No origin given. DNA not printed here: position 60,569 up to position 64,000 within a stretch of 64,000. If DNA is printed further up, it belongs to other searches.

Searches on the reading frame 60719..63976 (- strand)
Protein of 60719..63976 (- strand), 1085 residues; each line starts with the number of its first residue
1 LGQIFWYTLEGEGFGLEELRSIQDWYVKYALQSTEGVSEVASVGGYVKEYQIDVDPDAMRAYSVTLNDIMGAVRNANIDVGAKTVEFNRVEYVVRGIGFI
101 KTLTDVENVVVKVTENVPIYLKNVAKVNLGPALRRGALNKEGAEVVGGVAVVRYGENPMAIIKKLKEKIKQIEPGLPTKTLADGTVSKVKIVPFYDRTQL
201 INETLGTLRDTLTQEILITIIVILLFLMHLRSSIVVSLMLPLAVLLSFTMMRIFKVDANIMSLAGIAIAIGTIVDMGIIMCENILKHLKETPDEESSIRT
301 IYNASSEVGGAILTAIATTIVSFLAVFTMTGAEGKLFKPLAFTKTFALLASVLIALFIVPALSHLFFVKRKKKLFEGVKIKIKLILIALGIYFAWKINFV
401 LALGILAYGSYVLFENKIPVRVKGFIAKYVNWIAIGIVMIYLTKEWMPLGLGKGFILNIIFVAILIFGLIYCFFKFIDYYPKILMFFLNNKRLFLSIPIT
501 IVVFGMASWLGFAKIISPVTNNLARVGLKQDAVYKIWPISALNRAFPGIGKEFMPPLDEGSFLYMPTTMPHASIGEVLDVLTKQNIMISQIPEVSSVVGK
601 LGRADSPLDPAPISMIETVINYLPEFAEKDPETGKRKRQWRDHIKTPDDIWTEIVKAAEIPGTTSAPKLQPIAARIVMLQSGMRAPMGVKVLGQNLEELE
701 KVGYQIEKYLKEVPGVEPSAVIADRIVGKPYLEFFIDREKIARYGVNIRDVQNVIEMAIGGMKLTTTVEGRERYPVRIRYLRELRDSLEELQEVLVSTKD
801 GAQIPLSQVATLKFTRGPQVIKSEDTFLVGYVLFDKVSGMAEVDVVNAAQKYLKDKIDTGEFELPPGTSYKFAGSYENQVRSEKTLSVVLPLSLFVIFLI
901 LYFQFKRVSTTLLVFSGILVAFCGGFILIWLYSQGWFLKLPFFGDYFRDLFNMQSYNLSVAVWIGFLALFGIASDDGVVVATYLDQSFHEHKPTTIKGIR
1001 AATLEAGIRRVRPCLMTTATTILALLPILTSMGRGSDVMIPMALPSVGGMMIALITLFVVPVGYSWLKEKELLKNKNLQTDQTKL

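Call 62: search_protein_families(library=pfam, proteins=[window:60719-63976:-], max_evalue=0.00001)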
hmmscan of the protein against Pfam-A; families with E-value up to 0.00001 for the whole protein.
window:60719-63976:- (1085 aa): 1 family
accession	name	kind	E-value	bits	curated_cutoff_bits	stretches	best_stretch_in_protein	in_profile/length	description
PF00873.25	ACR_tran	-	4.2e-155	518.5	28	3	4-373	136-496/1021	AcrB/AcrD/AcrF family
